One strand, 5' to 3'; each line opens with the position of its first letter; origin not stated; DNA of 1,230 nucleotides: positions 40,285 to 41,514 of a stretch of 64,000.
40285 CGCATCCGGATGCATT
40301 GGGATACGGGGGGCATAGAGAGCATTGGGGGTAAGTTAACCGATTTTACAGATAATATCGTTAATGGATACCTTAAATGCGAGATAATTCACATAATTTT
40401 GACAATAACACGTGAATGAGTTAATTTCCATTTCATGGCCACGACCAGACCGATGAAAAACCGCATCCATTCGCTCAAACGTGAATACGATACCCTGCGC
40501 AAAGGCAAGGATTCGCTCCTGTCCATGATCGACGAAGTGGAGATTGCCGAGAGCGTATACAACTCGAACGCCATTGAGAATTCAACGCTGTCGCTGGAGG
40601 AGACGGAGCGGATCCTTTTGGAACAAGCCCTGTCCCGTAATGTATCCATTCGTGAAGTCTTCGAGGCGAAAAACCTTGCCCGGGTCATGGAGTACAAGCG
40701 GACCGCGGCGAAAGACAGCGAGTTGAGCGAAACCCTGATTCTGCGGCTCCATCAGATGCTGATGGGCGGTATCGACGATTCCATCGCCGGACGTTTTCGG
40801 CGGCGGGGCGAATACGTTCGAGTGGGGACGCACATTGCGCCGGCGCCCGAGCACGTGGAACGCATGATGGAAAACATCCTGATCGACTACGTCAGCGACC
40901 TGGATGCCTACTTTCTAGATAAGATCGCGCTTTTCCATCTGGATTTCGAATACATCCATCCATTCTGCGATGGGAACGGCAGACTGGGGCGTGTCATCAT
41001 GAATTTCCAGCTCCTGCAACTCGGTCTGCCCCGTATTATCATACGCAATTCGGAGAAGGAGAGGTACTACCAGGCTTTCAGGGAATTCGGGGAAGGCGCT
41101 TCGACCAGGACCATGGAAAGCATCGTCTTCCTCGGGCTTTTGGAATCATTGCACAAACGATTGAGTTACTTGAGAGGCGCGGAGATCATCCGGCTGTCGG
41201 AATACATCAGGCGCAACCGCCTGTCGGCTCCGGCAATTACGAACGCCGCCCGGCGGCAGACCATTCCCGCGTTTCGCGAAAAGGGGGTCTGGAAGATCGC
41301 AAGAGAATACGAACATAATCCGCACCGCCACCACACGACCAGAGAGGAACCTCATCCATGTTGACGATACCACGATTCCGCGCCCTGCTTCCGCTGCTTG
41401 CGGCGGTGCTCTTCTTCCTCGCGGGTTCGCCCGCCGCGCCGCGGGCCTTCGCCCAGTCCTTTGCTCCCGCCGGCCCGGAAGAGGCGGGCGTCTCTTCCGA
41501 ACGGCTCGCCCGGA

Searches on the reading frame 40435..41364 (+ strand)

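Call 13: search_protein_families(library=pfam, proteins=[window:40435-41364:+], max_evalue=0.001)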
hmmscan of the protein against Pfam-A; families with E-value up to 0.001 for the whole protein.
window:40435-41364:+ (309 aa): 1 family
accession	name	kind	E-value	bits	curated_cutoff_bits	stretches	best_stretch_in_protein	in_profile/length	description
PF02661.23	Fic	-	1.5e-21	77.5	24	1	97-193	2-93/93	Fic/DOC family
